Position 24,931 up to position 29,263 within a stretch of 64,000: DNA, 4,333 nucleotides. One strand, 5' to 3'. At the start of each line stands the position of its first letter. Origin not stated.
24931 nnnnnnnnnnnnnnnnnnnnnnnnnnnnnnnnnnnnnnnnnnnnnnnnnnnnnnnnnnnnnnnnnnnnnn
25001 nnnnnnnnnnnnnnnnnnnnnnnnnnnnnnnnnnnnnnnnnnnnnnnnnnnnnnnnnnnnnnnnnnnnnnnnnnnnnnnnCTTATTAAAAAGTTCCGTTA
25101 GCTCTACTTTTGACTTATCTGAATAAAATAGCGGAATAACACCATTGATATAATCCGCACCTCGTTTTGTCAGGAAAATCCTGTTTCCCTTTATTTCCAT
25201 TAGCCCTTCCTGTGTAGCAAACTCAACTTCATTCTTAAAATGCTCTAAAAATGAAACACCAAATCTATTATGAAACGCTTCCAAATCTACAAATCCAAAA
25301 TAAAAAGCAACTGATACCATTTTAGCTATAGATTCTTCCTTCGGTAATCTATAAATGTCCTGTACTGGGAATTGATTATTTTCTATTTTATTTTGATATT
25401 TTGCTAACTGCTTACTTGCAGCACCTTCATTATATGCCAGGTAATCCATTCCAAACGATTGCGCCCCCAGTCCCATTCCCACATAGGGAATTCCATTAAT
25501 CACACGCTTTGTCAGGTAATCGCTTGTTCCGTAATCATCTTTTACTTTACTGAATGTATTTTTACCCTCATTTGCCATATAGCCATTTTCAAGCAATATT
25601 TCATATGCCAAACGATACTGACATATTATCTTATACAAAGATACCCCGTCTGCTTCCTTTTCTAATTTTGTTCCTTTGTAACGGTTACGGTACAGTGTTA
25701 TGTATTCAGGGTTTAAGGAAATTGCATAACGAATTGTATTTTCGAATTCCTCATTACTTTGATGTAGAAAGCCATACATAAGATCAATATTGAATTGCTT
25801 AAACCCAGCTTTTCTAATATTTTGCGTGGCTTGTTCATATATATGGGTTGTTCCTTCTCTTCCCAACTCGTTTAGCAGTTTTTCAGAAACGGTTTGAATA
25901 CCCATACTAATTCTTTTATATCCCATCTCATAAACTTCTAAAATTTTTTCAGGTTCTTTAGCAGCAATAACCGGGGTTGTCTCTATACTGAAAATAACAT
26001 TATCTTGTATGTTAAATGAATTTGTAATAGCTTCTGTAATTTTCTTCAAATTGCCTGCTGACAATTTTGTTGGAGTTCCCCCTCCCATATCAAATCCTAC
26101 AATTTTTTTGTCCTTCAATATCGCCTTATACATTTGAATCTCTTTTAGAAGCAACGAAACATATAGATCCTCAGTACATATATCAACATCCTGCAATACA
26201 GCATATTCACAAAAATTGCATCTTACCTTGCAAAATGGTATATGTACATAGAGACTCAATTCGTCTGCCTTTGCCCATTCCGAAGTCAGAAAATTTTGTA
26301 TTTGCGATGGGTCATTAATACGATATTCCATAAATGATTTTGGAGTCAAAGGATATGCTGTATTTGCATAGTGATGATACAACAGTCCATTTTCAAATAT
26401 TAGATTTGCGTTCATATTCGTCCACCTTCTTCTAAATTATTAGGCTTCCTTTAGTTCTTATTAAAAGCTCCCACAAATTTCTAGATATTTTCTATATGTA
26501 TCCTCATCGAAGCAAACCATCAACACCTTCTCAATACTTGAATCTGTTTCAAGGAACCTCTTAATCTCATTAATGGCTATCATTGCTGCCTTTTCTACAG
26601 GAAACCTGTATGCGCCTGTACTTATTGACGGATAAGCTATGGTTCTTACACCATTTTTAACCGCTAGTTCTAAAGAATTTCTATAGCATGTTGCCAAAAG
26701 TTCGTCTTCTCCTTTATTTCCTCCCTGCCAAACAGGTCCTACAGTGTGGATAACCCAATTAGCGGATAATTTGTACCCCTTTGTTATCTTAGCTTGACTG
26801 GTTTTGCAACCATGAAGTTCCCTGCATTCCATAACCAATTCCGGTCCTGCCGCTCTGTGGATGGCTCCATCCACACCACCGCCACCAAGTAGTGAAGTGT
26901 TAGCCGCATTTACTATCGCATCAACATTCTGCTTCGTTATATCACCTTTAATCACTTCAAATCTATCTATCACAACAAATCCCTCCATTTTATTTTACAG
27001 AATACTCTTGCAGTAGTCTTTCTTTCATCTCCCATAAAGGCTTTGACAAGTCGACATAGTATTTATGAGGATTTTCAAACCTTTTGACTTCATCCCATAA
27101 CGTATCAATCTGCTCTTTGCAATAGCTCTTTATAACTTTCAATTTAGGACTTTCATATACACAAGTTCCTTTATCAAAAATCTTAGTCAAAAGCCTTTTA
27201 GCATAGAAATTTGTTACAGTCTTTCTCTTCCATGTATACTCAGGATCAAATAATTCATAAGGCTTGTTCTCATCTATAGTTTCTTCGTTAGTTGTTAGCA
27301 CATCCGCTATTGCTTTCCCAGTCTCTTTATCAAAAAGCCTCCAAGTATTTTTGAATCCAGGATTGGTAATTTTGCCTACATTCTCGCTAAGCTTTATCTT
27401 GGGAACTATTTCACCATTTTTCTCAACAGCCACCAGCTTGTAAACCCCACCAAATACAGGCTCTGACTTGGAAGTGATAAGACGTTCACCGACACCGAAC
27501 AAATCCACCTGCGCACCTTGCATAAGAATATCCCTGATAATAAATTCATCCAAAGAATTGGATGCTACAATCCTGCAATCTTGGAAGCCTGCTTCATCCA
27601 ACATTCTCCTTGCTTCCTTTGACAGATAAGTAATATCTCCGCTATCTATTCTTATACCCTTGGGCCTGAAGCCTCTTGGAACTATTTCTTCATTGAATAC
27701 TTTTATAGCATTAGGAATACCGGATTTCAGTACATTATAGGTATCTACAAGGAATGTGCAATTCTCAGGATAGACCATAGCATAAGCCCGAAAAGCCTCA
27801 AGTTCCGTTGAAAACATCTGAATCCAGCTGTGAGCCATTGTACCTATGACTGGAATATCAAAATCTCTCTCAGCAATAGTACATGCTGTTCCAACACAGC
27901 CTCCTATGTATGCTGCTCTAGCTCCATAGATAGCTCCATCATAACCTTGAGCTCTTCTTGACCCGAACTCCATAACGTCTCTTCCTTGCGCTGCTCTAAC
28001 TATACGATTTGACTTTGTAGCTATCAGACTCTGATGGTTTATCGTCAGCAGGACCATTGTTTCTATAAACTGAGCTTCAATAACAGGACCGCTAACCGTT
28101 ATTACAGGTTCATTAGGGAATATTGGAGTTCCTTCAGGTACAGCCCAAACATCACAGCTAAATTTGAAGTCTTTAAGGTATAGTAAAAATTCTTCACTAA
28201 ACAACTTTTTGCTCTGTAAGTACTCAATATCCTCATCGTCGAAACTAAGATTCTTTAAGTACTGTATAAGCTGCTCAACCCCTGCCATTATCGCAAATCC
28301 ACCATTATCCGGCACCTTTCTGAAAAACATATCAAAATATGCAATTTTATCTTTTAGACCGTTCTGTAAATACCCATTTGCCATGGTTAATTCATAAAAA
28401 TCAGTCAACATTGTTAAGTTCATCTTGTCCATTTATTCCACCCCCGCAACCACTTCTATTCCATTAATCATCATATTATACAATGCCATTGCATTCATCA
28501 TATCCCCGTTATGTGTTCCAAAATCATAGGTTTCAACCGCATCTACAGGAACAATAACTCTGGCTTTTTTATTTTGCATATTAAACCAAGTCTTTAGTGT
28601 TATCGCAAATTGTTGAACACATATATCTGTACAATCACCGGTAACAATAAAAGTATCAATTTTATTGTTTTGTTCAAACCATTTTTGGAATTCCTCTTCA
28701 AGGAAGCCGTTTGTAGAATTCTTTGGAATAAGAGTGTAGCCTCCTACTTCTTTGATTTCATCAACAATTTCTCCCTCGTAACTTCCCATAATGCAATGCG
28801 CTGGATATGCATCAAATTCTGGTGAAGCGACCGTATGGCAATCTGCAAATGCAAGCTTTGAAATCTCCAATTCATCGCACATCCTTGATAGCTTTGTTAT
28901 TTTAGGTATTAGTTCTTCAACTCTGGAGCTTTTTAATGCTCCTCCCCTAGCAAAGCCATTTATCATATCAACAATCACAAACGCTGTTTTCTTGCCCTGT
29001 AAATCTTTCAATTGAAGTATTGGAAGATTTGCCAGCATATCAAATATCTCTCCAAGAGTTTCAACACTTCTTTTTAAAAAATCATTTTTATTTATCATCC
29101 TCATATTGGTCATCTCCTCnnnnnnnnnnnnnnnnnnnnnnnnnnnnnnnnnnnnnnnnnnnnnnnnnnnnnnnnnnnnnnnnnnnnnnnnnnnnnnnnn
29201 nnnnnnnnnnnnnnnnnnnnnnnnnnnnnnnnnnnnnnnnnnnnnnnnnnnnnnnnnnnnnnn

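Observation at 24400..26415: HemN/HemW-like radical SAM enzyme fused to a canonical Nudix domain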

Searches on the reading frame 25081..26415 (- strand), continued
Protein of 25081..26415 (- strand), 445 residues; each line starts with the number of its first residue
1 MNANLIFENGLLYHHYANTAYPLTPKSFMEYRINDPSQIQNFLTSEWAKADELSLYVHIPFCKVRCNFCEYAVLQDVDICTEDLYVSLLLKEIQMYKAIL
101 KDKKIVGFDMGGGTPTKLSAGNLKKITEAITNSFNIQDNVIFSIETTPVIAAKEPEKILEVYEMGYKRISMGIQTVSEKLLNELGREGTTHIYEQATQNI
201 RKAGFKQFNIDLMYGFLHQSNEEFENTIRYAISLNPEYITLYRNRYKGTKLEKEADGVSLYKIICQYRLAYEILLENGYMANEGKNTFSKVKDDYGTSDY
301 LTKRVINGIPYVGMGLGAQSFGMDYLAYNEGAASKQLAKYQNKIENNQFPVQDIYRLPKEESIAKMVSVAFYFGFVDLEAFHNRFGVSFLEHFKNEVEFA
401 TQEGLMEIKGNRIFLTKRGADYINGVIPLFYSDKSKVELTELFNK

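Call 85: find_encoding_contigs(protein=P0128, flank=8000, max_places=3)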
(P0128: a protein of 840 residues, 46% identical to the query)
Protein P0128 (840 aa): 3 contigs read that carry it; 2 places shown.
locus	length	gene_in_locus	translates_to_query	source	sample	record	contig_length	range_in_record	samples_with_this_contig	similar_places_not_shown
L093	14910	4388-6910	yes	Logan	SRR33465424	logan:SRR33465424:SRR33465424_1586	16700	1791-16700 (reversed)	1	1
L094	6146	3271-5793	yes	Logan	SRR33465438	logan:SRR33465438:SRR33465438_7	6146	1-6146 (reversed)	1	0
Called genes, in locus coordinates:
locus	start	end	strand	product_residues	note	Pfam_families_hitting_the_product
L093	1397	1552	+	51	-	-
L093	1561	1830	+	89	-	-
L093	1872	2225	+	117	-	-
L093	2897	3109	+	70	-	-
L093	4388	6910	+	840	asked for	PF04055:Radical_SAM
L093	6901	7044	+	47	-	-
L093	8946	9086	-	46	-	PF00280:potato_inhibit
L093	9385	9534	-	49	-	-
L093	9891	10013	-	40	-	-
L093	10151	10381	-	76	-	PF00335:Tetraspanin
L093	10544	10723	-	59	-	PF00335:Tetraspanin (weak)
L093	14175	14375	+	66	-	-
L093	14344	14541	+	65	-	-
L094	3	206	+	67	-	?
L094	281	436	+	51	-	-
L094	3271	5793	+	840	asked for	PF04055:Radical_SAM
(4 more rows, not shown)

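Call 97: search_dna_similar(query=window:25081-26415:-, collection=plasmids, mode=protein, max_evalue=1e-20, max_rows=60)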
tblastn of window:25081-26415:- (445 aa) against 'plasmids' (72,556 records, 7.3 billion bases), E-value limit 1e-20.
Records with a match: 87; places in all: 90; records where one place covers at least 80% of the query: 72.
Best place of each record, by identity: <60% 87.
By first word of the organism name: Clostridium 13; Rhizobium 12; Escherichia 6; Bradyrhizobium 4; Salmonella 4; Deinococcus 3; Klebsiella 3; Pasteurella 3; Leptospira 2; Listeria 2; and 32 more.
By predicted mobility (MOB-suite, as given by PLSDB): non-mobilizable 64; conjugative 19; mobilizable 4.
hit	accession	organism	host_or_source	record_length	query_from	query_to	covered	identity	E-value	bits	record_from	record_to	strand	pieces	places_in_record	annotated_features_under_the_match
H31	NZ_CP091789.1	Prevotella sp. E2-28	Ovis aries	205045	18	434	94%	29.3%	1e-45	177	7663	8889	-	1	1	radical SAM protein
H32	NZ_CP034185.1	Deinococcus psychrotolerans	whole organism,R2A medium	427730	31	437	91%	28.9%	3e-36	149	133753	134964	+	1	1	STM4012 family radical SAM protein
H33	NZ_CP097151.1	Deinococcus sp. QL22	-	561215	31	432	90%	28.3%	5e-36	148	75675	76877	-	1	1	STM4012 family radical SAM protein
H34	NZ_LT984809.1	Cupriavidus taiwanensis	-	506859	47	437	88%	28.2%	9e-30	130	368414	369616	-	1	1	STM4012 family radical SAM protein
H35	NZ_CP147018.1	Bernardetia sp. Wsw4-3y2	Red alga,Red algae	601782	19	430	93%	26.3%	3e-35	146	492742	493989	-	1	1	hemN: oxygen-independent coproporphyrinogen III oxidase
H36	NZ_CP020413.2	Leptospira interrogans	Homo sapiens,human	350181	19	426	92%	26.4%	4e-26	119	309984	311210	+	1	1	hemN: oxygen-independent coproporphyrinogen III oxidase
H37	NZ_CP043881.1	Leptospira interrogans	Homo sapiens,cell culture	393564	19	426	92%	26.4%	4e-26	119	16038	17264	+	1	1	hemN: oxygen-independent coproporphyrinogen III oxidase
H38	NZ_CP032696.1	Rhizobium jaguaris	Calliandra grandiflora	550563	43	438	89%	26.8%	8e-27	121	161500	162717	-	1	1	STM4012 family radical SAM protein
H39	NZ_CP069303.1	Shinella sp. PSBB067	monoisolate,Minnesota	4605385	19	430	93%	25.6%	5e-22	106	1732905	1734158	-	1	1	none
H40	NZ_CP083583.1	Kovacikia minuta CCNUW1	cell culture,fresh water lake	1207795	49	430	86%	27.3%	9e-29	127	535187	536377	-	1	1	record has no annotation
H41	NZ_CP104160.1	Rhizobium sp. CB3060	Leucaena leucocephala,cell culture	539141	43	438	89%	26.2%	5e-28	124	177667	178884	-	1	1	STM4012 family radical SAM protein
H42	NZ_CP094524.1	Bradyrhizobium sp. ISRA443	Arachis hypogaea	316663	53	431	85%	27.4%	1e-27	123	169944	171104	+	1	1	coproporphyrinogen-III oxidase family protein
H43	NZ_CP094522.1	Bradyrhizobium sp. ISRA437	Arachis hypogaea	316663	53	431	85%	27.4%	1e-27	123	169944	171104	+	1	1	coproporphyrinogen-III oxidase family protein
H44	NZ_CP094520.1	Bradyrhizobium sp. ISRA436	Arachis hypogaea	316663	53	431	85%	27.4%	1e-27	123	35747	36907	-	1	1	coproporphyrinogen-III oxidase family protein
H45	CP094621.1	Bradyrhizobium sp. ISRA435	Arachis hypogaea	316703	53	431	85%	27.4%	1e-27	123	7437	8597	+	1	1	coproporphyrinogen III oxidase family protein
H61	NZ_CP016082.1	Streptomyces sp. SAT1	Adenophora trachelioides Maxim.,single ...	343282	40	434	89%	25.4%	5e-27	121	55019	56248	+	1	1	STM4012 family radical SAM protein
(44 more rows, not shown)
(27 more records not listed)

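Call 98: get_annotated_region(hit=H34, flank=8000)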
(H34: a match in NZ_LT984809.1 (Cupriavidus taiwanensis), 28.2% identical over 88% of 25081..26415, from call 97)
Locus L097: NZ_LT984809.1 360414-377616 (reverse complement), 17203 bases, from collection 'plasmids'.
description: Cupriavidus taiwanensis isolate Cupriavidus taiwanensis STM 8555 plasmid I, complete sequence
organism: Cupriavidus taiwanensis (NCBI taxid 164546)
taxonomy: Bacteria; Pseudomonadota; Betaproteobacteria; Burkholderiales; Burkholderiaceae; Cupriavidus; Cupriavidus taiwanensis
host: -; source: -; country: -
typing (MOB-suite, as given by PLSDB): conjugative; relaxase MOBP; mating-pair formation MPF_T
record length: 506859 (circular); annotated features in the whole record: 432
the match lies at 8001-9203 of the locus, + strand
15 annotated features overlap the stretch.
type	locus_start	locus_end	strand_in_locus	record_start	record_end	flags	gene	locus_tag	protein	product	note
CDS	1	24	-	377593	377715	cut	-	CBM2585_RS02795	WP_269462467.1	hypothetical protein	-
CDS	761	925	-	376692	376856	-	-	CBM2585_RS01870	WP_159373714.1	hypothetical protein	-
CDS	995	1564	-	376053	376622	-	-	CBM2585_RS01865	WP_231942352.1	hypothetical protein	-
CDS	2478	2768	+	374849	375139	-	-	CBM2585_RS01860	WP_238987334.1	hypothetical protein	-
CDS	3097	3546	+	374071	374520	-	-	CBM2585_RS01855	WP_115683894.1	zinc-finger-containing protein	-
CDS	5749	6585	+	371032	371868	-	istB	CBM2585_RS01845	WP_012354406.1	IS21-like element helper ATPase IstB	-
CDS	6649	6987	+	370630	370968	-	-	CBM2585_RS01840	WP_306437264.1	hypothetical protein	-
CDS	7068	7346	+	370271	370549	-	-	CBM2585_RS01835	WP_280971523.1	H-NS family nucleoid-associated regulatory protein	GO:0006355 - regulation of DNA-templated transcription [Evidence IEA]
CDS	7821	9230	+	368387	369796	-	-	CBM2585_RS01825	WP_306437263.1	STM4012 family radical SAM protein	-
CDS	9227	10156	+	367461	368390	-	-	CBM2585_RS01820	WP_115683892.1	class I SAM-dependent methyltransferase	-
CDS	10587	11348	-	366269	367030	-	-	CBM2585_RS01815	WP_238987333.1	glycosyl hydrolase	-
CDS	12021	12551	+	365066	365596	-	-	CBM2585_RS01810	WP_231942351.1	hypothetical protein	-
CDS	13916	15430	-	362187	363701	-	-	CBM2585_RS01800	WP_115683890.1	sigma 54-interacting transcriptional regulator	GO:0006355 - regulation of DNA-templated transcription [Evidence IEA]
CDS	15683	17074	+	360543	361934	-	-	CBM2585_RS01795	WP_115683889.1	GntP family permease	GO:0055085 - transmembrane transport [Evidence IEA]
CDS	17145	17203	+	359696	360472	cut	-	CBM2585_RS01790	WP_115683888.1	3-hydroxybutyrate dehydrogenase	-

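Call 99: get_annotated_region(hit=H61, flank=8000)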
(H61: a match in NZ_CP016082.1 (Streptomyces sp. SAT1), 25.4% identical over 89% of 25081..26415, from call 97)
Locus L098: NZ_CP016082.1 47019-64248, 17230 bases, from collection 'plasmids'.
description: Streptomyces sp. SAT1 plasmid unnamed2, complete sequence
organism: Streptomyces sp. SAT1 (NCBI taxid 1849967)
taxonomy: Bacteria; Actinomycetota; Actinomycetes; Kitasatosporales; Streptomycetaceae; Streptomyces; Streptomyces sp. SAT1
host: -; source: Adenophora trachelioides Maxim.,single colony; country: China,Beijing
typing (MOB-suite, as given by PLSDB): non-mobilizable
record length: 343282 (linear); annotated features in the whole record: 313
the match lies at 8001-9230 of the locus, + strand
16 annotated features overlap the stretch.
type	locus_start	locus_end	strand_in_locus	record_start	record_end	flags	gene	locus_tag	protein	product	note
CDS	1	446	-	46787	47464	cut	-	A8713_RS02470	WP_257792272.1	sigma-70 family RNA polymerase sigma factor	GO:0006352 - DNA-templated transcription initiation [Evidence IEA]; GO:0006355 - regulation of DNA-templated ...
CDS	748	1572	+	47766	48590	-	-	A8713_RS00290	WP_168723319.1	SAM-dependent methyltransferase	-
CDS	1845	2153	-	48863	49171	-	-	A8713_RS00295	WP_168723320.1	hypothetical protein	-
CDS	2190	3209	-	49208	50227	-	-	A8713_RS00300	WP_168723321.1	NADPH:quinone reductase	-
CDS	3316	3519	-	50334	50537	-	-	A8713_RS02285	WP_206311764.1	hypothetical protein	-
CDS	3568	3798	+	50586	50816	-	-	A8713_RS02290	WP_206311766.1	hypothetical protein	-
CDS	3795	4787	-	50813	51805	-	-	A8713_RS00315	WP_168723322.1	aldo/keto reductase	-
CDS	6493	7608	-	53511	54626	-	-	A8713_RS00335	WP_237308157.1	DUF1152 domain-containing protein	-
CDS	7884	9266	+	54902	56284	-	-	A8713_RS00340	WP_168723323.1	STM4012 family radical SAM protein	-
CDS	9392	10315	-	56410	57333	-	-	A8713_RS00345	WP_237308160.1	EamA family transporter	-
CDS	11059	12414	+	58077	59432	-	-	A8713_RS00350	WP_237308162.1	tetratricopeptide repeat protein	-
CDS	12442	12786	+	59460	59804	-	-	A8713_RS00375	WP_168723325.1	hypothetical protein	-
CDS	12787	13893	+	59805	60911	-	-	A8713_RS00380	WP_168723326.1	caspase family protein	GO:0006508 - proteolysis [Evidence IEA]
CDS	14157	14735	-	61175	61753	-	-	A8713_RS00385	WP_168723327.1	restriction endonuclease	-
CDS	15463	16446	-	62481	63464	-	-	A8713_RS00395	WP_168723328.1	alpha/beta hydrolase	-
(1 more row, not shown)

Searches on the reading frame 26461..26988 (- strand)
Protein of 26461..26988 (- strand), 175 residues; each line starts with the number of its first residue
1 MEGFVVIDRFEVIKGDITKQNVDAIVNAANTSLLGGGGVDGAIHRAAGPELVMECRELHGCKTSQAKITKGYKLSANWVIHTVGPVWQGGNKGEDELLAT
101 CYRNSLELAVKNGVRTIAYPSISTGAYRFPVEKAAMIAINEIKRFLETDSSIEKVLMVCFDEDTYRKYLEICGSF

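Call 3: search_protein_families(library=pfam, proteins=[window:26461-26988:-], max_evalue=0.01)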
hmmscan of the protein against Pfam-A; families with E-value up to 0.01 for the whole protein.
window:26461-26988:- (175 aa): 1 family
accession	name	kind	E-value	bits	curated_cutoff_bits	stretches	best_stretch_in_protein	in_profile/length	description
PF01661.27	Macro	-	3.9e-45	153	22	1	26-138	1-118/118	Macro domain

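Call 4: search_protein_families(library=ncbifam, proteins=[window:26461-26988:-], max_evalue=0.01)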
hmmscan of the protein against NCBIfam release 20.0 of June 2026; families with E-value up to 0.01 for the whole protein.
window:26461-26988:- (175 aa): 11 families
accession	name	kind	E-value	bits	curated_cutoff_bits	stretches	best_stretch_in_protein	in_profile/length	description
NF001664.0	PRK00431.1-6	equivalog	2.9e-69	231.9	200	1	10-170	4-167/173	O-acetyl-ADP-ribose deacetylase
NF001663.0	PRK00431.1-4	equivalog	4.6e-63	212.4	285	1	7-171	6-174/180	ADP-ribose-binding protein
NF001660.0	PRK00431.1-1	equivalog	2e-60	203.3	271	1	9-169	4-168/177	O-acetyl-ADP-ribose deacetylase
NF001661.0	PRK00431.1-2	equivalog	2e-52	177.7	291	1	9-169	2-168/179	O-acetyl-ADP-ribose deacetylase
NF003163.0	PRK04143.1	equivalog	2.7e-43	148.3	272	1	9-170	84-258/265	protein-ADP-ribose hydrolase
NF009880.0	PRK13341.1-1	equivalog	3e-35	121.7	891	1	10-168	429-593/599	AAA family ATPase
NF001667.0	PRK00431.2-3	equivalog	3e-30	105.2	252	1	11-171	11-172/182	ADP-ribose-binding protein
NF001668.0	PRK00431.2-4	equivalog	2.7e-26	92.2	278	1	11-168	52-208/220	ADP-ribose-binding protein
NF001662.0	PRK00431.1-3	equivalog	7.8e-25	87.8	215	1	9-172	4-181/185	[protein ADP-ribosylglutamate] hydrolase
NF001665.0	PRK00431.2-1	equivalog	1.5e-23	83.2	315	1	10-171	10-170/177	ADP-ribose-binding protein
NF001666.0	PRK00431.2-2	equivalog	2.4e-20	73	246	1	10-168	3-158/164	ADP-ribose-binding protein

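Call 52: search_protein_families(library=padloc, proteins=[window:26461-26988:-], max_evalue=0.001)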
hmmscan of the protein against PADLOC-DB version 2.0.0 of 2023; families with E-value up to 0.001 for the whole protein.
window:26461-26988:- (175 aa): 0 families

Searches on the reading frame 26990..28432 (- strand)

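Call 3: search_protein_families(library=pfam, proteins=[window:26990-28432:-], max_evalue=0.01)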
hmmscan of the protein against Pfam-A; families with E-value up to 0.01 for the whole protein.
window:26990-28432:- (480 aa): 4 families
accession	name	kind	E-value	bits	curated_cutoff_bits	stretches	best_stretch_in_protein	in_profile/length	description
PF17956.6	NAPRTase_C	-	6.7e-40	136.5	23.3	1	361-470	2-111/111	Nicotinate phosphoribosyltransferase C-terminal domain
PF17767.7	NAPRTase_N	-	4.7e-39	134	32.6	1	8-132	1-125/125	Nicotinate phosphoribosyltransferase (NAPRTase) N-terminal domain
PF04095.22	NAPRTase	-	3.4e-06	27.4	20.8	1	153-343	3-203/239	Nicotinate phosphoribosyltransferase (NAPRTase) family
PF02749.22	QRPTase_N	-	1e-05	26.1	27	1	89-135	37-82/82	Quinolinate phosphoribosyl transferase, N-terminal domain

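Call 4: search_protein_families(library=ncbifam, proteins=[window:26990-28432:-], max_evalue=0.01)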
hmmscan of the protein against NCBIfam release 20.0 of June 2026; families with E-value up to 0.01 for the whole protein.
window:26990-28432:- (480 aa): 12 families
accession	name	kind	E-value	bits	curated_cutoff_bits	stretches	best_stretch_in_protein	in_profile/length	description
NF006695.0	PRK09243.1-2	equivalog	2.5e-223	742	469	1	3-478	3-476/480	nicotinate phosphoribosyltransferase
NF009131.0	PRK12484.1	equivalog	1.4e-180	600.9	330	1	2-478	2-445/455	nicotinate phosphoribosyltransferase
TIGR01513.1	NAPRTase_put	equivalog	8.7e-174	578.7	297.4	1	8-464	2-450/452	nicotinate phosphoribosyltransferase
NF006694.0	PRK09243.1-1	equivalog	4.5e-172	573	663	1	3-477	4-476/485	nicotinate phosphoribosyltransferase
NF006697.0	PRK09243.1-4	equivalog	1.4e-157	525.3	776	1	6-476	9-476/488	nicotinate phosphoribosyltransferase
NF006696.0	PRK09243.1-3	equivalog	9.6e-135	449.7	503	1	4-477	10-447/451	nicotinate phosphoribosyltransferase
NF006698.0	PRK09243.1-5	equivalog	1.5e-96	323.8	531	1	3-452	12-425/440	nicotinate phosphoribosyltransferase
NF006415.0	PRK08662.1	equivalog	7.3e-38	130.3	243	1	91-445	68-378/381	nicotinate phosphoribosyltransferase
NF005529.0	PRK07188.1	equivalog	3.1e-27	95.4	378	2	93-248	78-231/358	nicotinate phosphoribosyltransferase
NF003704.0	PRK05321.1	subfamily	2.3e-19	69.7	379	1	10-356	16-375/398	nicotinate phosphoribosyltransferase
TIGR01514.1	NAPRTase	equivalog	5.2e-15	55.4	269.55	1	10-355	8-381/399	nicotinate phosphoribosyltransferase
TIGR00078.1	nadC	equivalog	0.001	18.3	198.4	1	95-160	58-123/269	carboxylating nicotinate-nucleotide diphosphorylase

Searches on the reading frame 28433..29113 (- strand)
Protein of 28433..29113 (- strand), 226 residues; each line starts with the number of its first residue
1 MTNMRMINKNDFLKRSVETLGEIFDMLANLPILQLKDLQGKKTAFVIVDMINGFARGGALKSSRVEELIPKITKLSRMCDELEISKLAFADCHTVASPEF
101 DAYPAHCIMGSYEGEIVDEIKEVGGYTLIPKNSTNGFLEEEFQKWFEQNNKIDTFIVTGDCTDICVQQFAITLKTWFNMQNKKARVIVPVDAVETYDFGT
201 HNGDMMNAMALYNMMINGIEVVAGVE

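Call 3: search_protein_families(library=pfam, proteins=[window:28433-29113:-], max_evalue=0.01)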
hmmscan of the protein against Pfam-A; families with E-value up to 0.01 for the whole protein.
window:28433-29113:- (226 aa): 1 family
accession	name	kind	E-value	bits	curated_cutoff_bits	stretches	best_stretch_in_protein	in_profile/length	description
PF00857.26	Isochorismatase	-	6.2e-20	72.4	27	1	43-212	1-167/175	Isochorismatase domain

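Call 4: search_protein_families(library=ncbifam, proteins=[window:28433-29113:-], max_evalue=0.01)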
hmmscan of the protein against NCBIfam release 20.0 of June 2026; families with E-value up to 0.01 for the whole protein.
window:28433-29113:- (226 aa): 3 families
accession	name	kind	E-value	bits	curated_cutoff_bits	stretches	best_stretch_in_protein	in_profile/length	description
NF008623.0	PRK11609.1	equivalog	2.7e-05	24.1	174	0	42-98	3-59/213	bifunctional nicotinamidase/pyrazinamidase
NF050097.1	BiurAmidohydBiuH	equivalog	8.3e-05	22.1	370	1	114-168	114-167/221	biuret amidohydrolase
TIGR03614.1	RutB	equivalog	0.00084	19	377.95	0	109-168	109-167/226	pyrimidine utilization protein B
